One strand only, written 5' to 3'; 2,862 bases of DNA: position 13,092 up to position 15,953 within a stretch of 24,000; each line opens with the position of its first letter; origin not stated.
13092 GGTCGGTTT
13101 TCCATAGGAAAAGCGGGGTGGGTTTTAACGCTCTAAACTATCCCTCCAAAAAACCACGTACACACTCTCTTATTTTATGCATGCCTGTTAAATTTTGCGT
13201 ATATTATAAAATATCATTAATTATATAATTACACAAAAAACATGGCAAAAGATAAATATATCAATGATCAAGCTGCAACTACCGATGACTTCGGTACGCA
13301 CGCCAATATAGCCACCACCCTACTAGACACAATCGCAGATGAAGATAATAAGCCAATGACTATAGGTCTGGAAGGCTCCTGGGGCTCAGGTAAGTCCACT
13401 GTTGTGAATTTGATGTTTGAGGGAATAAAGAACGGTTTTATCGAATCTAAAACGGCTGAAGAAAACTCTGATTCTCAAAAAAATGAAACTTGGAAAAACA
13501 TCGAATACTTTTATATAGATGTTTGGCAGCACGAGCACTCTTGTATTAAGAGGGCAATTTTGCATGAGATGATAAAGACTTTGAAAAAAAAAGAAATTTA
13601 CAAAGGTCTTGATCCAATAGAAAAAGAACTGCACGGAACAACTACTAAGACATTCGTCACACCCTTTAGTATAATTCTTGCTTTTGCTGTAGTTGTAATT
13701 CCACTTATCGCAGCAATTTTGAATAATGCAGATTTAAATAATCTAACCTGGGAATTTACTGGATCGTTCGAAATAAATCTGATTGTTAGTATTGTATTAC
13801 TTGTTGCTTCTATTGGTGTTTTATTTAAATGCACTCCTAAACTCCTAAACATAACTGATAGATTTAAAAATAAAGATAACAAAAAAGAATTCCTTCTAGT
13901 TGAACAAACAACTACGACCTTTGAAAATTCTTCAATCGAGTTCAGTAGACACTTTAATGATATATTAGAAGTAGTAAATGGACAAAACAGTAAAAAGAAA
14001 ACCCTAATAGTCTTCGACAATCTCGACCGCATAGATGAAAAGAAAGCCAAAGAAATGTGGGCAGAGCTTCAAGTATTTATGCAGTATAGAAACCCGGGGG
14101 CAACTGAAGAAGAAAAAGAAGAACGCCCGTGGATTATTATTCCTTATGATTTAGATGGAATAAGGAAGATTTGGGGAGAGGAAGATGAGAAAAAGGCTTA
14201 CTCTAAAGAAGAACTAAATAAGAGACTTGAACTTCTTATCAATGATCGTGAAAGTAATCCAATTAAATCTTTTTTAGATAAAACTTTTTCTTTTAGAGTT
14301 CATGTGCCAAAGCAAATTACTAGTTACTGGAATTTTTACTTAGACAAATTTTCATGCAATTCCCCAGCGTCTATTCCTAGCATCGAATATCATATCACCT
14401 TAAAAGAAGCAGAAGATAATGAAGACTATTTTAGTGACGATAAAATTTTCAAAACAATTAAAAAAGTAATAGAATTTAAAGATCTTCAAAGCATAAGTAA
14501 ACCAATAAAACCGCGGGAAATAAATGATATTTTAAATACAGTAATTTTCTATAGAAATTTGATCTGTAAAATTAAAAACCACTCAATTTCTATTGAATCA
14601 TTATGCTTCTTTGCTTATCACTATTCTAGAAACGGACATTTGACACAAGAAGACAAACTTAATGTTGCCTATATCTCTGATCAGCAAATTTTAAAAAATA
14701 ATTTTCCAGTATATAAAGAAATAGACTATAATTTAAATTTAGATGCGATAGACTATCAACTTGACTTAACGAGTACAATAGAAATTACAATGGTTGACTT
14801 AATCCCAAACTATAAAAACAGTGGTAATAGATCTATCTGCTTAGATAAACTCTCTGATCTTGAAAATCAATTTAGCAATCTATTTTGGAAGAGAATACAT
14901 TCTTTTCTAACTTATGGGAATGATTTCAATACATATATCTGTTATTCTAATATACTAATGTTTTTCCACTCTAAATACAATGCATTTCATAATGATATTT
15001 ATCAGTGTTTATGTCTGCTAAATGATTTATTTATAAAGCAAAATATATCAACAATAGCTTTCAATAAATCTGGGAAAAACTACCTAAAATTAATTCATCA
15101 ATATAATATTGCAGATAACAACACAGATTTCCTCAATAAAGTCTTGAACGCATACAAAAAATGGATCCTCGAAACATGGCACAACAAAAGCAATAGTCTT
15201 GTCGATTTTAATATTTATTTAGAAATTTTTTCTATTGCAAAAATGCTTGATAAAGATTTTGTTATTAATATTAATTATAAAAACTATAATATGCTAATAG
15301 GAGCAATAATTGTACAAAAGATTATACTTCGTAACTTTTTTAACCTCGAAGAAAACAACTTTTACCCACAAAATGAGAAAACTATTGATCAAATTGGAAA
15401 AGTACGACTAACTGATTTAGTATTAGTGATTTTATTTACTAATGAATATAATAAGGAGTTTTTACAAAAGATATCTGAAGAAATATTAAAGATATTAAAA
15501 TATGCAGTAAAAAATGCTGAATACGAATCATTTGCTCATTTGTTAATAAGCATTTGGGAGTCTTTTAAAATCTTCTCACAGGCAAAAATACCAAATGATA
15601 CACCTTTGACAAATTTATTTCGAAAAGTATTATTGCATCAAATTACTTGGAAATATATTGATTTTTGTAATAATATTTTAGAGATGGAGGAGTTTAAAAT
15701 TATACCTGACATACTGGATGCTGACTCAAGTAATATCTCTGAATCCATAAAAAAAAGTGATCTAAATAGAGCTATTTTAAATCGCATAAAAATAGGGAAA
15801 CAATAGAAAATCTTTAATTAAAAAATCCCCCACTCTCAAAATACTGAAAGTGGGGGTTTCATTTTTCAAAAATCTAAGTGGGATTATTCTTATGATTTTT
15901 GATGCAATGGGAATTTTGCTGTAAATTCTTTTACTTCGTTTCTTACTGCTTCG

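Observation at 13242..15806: KAP-family P-loop NTPase with intradomain TM hairpin and a long divergent C-terminal region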

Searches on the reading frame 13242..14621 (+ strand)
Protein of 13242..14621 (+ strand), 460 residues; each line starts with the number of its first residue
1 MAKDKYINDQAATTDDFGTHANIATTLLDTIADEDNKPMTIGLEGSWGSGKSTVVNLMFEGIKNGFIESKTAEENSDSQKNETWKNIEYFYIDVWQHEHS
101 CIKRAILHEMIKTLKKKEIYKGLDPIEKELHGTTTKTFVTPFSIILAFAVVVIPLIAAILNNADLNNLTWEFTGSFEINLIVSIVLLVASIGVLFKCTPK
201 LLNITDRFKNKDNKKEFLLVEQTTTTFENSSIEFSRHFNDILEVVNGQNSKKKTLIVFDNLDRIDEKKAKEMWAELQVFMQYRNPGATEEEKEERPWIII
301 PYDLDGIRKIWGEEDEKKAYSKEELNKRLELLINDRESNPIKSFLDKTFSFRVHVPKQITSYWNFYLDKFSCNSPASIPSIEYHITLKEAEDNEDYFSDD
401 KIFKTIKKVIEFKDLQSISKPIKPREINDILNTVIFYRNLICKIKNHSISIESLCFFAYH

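Call 48: search_dna_similar(query=window:13242-14621:+, collection=plasmids, mode=protein, max_evalue=0.001, max_rows=25)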
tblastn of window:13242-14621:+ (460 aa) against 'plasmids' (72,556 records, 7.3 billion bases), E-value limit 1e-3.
Records with a match: 12; places in all: 13; records where one place covers at least 80% of the query: 2.
Best place of each record, by identity: <60% 12.
By first word of the organism name: Vibrio 3; Rhizobium 3; Thermaerobacter 1; Fulvitalea 1; Bacteroides 1; Phocaeicola 1; Haloterrigena 1; Sulfuricurvum 1.
By predicted mobility (MOB-suite, as given by PLSDB): non-mobilizable 10; conjugative 2.
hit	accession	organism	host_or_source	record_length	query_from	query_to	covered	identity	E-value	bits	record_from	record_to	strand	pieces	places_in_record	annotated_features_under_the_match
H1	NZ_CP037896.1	Thermaerobacter sp. FW80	whole genome,food sludge compost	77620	18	434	91%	23.7%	5e-18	95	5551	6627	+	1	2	P-loop NTPase fold protein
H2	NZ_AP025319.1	Fulvitalea axinellae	-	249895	6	370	79%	23.9%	1e-10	71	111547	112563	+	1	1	P-loop NTPase fold protein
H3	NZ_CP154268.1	Vibrio harveyi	large yellow croaker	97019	6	382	82%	22.7%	4e-7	61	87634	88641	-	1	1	P-loop NTPase fold protein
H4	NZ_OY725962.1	Bacteroides finegoldii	-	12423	5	362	78%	23.2%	2e-10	71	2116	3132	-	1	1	none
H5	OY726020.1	Phocaeicola massiliensis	-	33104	5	362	78%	23.2%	2e-10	71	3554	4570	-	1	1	none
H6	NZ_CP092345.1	Rhizobium gallicum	Phaseolus vulgaris,Cell culture,nodule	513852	9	302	64%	24.5%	2e-10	71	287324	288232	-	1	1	P-loop NTPase fold protein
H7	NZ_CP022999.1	Rhizobium sp. 11515TR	Cell culture,agricultural soil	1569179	20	307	63%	23.1%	2e-6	58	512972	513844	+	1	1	none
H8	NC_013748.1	Haloterrigena turkmenica DSM 5511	-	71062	3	284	61%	23.4%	5e-5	54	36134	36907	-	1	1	P-loop NTPase fold protein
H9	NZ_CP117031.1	Vibrio tubiashii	Babylonia areolata,bacterial pure ...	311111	5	284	61%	23.3%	5e-6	57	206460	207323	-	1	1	P-loop NTPase fold protein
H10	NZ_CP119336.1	Vibrio alginolyticus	Takifugu ocellatus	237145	5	284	61%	23.3%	1e-5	56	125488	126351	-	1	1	P-loop NTPase fold protein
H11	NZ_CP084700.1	Rhizobium ruizarguesonis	Pisum sativum L.,Cell culture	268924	6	60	12%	45.5%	7e-4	50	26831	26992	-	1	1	qatA: Qat anti-phage system ATPase QatA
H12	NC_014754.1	Sulfuricurvum kujiense DSM 16994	drain water from underground crude oil ...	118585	13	58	10%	43.5%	6e-4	50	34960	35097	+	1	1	qatA: Qat anti-phage system ATPase QatA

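Call 75: search_dna_similar(query=window:13242-14621:+, collection=phages, mode=protein, max_evalue=0.001, max_rows=15)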
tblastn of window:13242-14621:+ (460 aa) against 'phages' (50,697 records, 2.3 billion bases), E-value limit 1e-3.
No match.

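Call 76: get_annotated_region(hit=H3, flank=8000)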
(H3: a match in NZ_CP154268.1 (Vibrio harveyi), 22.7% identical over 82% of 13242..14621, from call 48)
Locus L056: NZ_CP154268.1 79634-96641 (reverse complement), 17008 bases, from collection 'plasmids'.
description: Vibrio harveyi strain N8T11 plasmid p.N8T11-A, complete sequence
organism: Vibrio harveyi (NCBI taxid 669)
taxonomy: Bacteria; Pseudomonadota; Gammaproteobacteria; Vibrionales; Vibrionaceae; Vibrio; Vibrio harveyi
host: -; source: large yellow croaker; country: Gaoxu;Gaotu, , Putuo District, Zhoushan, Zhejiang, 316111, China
typing (MOB-suite, as given by PLSDB): non-mobilizable
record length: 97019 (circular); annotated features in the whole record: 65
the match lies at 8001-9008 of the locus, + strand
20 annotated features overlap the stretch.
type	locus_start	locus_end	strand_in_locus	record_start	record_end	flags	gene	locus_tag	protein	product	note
CDS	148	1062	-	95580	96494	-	-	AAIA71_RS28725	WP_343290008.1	DNA cytosine methyltransferase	GO:0006304 - DNA modification [Evidence IEA]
CDS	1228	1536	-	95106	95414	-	-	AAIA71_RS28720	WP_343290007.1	hypothetical protein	-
CDS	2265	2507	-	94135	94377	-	-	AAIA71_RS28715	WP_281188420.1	hypothetical protein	-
CDS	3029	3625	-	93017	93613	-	-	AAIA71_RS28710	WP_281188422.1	DUF2913 family protein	-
CDS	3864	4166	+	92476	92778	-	-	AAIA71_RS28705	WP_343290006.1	hypothetical protein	-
CDS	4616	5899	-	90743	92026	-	-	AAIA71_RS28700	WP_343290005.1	hypothetical protein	-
CDS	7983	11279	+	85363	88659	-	-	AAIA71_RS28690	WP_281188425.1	P-loop NTPase fold protein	-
CDS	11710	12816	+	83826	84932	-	-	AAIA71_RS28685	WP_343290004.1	hypothetical protein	-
CDS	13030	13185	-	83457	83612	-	-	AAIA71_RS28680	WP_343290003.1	hypothetical protein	-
CDS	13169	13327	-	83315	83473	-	-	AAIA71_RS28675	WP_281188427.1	hypothetical protein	-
CDS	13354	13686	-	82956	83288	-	-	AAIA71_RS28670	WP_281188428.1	hypothetical protein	-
CDS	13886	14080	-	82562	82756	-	-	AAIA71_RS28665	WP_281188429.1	hypothetical protein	-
CDS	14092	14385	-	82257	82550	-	-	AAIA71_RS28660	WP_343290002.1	hypothetical protein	-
CDS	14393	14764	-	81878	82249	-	-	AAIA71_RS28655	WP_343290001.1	hypothetical protein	-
CDS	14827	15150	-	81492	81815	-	-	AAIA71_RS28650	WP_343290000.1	hypothetical protein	-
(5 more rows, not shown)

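Call 77: get_annotated_region(hit=H2, flank=8000)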
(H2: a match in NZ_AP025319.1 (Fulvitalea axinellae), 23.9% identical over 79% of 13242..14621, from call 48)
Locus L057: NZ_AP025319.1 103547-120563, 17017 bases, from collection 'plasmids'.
description: Fulvitalea axinellae strain DSM 100852 plasmid pFA5, complete sequence
organism: Fulvitalea axinellae (NCBI taxid 1182444)
taxonomy: Bacteria; Bacteroidota; Cytophagia; Cytophagales; Persicobacteraceae; Fulvitalea; Fulvitalea axinellae
host: -; source: -; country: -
typing (MOB-suite, as given by PLSDB): non-mobilizable
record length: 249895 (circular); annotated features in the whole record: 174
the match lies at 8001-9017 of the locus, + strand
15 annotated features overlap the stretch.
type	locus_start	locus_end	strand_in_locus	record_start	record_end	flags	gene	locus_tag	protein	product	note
CDS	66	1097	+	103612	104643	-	-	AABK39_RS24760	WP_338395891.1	alpha/beta hydrolase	-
CDS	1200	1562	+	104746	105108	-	-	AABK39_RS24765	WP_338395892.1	DUF2255 family protein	-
CDS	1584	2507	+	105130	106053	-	-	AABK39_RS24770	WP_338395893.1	helix-turn-helix transcriptional regulator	GO:0006355 - regulation of DNA-templated transcription [Evidence IEA]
CDS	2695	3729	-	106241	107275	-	-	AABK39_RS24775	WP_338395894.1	helix-turn-helix domain-containing protein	-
CDS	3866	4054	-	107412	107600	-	-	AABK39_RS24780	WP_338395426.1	hypothetical protein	-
CDS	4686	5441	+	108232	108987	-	-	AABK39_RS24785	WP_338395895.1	hypothetical protein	-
CDS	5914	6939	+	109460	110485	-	xerA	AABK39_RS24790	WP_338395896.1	site-specific tyrosine recombinase/integron integrase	GO:0006313 - DNA transposition [Evidence IEA]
CDS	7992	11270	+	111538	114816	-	-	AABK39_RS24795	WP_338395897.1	P-loop NTPase fold protein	-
CDS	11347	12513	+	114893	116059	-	-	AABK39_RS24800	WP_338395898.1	hypothetical protein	-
CDS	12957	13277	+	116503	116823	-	-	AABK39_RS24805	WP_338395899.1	hypothetical protein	-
CDS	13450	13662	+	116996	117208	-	-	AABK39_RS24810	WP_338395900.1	hypothetical protein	-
CDS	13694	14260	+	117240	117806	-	-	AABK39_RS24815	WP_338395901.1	hypothetical protein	-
CDS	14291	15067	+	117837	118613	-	-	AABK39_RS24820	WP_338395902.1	arylamine N-acetyltransferase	-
CDS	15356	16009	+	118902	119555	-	-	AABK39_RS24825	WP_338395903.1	YiiX family permuted papain-like enzyme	-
CDS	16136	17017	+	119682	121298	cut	-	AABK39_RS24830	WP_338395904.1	S41 family peptidase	GO:0006508 - proteolysis [Evidence IEA]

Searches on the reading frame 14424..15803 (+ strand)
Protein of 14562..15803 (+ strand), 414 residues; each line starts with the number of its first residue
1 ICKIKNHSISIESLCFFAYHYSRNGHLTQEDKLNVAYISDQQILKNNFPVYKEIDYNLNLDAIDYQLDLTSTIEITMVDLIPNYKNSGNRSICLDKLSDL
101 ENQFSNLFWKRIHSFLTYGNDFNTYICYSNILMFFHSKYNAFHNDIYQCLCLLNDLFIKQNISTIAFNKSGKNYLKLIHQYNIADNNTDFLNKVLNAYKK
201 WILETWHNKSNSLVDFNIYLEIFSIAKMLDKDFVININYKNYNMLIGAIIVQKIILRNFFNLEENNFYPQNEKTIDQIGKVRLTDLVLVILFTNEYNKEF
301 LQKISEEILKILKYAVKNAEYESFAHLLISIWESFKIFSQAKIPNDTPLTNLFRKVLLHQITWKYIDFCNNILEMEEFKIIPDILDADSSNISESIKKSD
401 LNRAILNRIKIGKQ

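Call 62: search_protein_representatives(protein=window:14562-15803:+)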
Query: 414 residues. Proteins with E-value up to 0.001 (for the whole library): 2; up to 1e-10: 1; up to 1e-30: 1. The best 2 are listed.
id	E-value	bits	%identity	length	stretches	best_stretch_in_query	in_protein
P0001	2.3e-268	906.1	100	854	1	1-414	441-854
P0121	5.1e-07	45.5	31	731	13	252-297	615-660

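Call 66: search_protein_families(library=pfam, proteins=[P0121], max_evalue=0.01)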
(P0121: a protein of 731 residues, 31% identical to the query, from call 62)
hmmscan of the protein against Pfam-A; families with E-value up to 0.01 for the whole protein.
P0121 (731 aa): 2 families
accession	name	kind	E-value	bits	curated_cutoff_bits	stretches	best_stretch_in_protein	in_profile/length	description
PF22366.1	NDH2_C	-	4e-13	49.8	27.7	0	595-621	23-49/62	NDH2 C-terminal domain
PF14068.11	YuiB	-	2e-05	25.5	27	0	37-69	3-35/101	Putative membrane protein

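Call 80: predict_structure(alignment_id=A3)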
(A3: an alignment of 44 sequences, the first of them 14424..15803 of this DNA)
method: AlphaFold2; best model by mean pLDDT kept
length: 460 residues; sequences in the alignment: 44
mean_pLDDT: 59.8   pTM: 0.43
mean pLDDT of the five models: 59.8, 59.8, 58.0, 56.9, 55.8
residues with pLDDT >= 90: 0; 70-90: 164; 50-70: 140; < 50: 156
segments of 3 or more residues with pLDDT < 50: 1-3, 21-24, 93-98, 287-343, 360-372, 374-376, 378-389, 409-460
pLDDT, mean of each block of 10 residues (from residue 1): 59 64 58 82 74 69 78 65 54 47 71 67 66 71 80 79 72 80 78 82 68 70 80 78 80 61 69 74 55 41 34 31 33 38 50 54 44 49 42 56 51 40 42 42 40 35
secondary structure, 60 per line:
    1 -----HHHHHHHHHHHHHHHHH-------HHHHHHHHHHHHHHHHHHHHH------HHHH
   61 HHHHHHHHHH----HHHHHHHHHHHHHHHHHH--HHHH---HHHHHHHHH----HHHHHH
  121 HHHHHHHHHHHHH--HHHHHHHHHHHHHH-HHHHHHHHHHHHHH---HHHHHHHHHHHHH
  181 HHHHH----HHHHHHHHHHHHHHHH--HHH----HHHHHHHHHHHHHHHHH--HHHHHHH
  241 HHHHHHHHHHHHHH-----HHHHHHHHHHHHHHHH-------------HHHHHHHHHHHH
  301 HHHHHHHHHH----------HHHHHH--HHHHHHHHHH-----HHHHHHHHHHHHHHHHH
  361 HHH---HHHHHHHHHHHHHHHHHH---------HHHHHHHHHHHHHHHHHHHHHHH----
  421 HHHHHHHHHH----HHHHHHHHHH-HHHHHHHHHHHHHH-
elements in order: H6-22 H30-50 H57-70 H75-92 H95-98 H102-110 H115-133 H136-149 H151-164 H168-185 H190-205 H215-231 H234-254 H260-275 H289-310 H321-326 H329-338 H344-363 H367-384 H394-416 H421-430 H435-444 H446-459

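Call 82: fold_search(model_id=the predicted structure, library=pdb)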
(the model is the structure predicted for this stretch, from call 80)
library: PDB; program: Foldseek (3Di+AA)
matches with E <= 10: 586; with E <= 0.001: 0
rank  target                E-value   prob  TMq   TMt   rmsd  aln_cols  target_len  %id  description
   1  8cwy_A                1.7e-03  0.97  0.17  0.17  21.3       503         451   10  Accurate computational design of genetically encoded 3D protein crystals (released 2023-11-01)
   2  8cws_A                3.2e-03  0.93  0.16  0.16  20.1       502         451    9  Accurate computational design of genetically encoded 3D protein crystals (released 2023-11-01)
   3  4u1d_B                6.3e-02  0.60  0.22  0.22  16.9       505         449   11  Structure of the PCI domain of translation initiation factor eIF3a (released 2014-09-10)
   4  9hmf_K                1.6e-01  0.33  0.17  0.13  20.9       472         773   14  Periplasmic scaffold of the Campylobacter jejuni flagellar motor (alpha carbon trace) (released 2024-12-25)
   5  3j8b_A                1.9e-01  0.51  0.21  0.20  17.4       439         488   11  Model of the human eIF3 PCI-MPN octamer docked into the 43S-HCV IRES EM map (released 2014-10-22)
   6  7sn8_D                1.9e-01  0.28  0.17  0.18  16.4       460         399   11  Cryo-EM structure of Drosophila Integrator cleavage module (IntS4-IntS9-IntS11) in complex with IP6 (released 2022-10-12)
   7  7rw8_A                2.4e-01  0.75  0.29  0.24  14.2       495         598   11  AP2 bound to heparin in the closed conformation (released 2022-03-30)
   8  9dtr_S                2.5e-01  0.30  0.19  0.15  22.4       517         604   11  Structure of the yeast post-catalytic P complex spliceosome at 2.3 Angstrom resolution (released 2024-12-25)
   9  8j8q_C                2.5e-01  0.25  0.17  0.11  21.6       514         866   12  Structure of the four-component Paf1 complex from Saccharomyces eubayanus (released 2023-05-24)
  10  3jco_P                2.6e-01  0.51  0.23  0.24  18.3       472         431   10  Structure of yeast 26S proteasome in M1 state derived from Titan dataset (released 2016-06-15)
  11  5yvi_A                3.3e-01  0.20  0.16  0.11  20.7       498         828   13  Crystal structure of Karyopherin beta2 in complex with FUS(456-526) (released 2018-05-16)
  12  9ojz_J                3.5e-01  0.54  0.23  0.31  15.5       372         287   11  21bin20S complex (NSF-alphaSNAP-2:1 syntaxin-1a:SNAP-25), non-hydrolyzing, class 5 (released 2025-08-06)
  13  5bzu_A                3.5e-01  0.30  0.20  0.22  15.7       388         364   16  Crystal structure of the RNA-binding domain of yeast Puf5p bound to AAT2 RNA (released 2015-09-23)
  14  7q3l_A                3.7e-01  0.33  0.21  0.14  17.8       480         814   11  Human 17S U2 snRNP 5' domain (released 2022-03-30)
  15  7dkh_I                3.9e-01  0.28  0.19  0.12  20.9       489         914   13  Crystal structure of the Ctr9/Paf1/Cdc73/Rtf1 quaternary complex (released 2021-11-24)
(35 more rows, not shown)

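Call 93: search_protein_families(library=padloc, alignment_id=A3, max_evalue=1)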
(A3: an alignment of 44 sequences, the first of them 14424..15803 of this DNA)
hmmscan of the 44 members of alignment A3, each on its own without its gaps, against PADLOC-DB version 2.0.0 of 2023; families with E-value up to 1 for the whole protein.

A. member 1, window:14424-15803:+ (460 aa): 0 families

B. families by the number of members that match (of 44 scanned): 22 families
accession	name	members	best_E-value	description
PDLC02361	PifA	43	5.8e-22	PifA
PDLC02210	QatA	43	4.6e-17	-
PDLC02209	QatA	43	5.4e-17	-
PDLC04959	PDC-S20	38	3.5e-15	-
PDLC04958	PDC-S20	35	1.8e-11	-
PDLC04957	PDC-S20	13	6e-09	-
PDLC04956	PDC-S20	10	1.7e-06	-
PDLC02911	VakA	6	0.0085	-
PDLC04140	mad8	5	0.005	mads_8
PDLC01515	Csx3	5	0.014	"CAS-I,CAS-III; associated"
PDLC02373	dCTPase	4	6.4e-05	-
PDLC05029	PDC-S49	3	0.0052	-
PDLC02891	DpdH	2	0.016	DpdH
PDLC03841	LeoBC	1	3.2e-05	-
PDLC04897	PDC-S06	1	0.0019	-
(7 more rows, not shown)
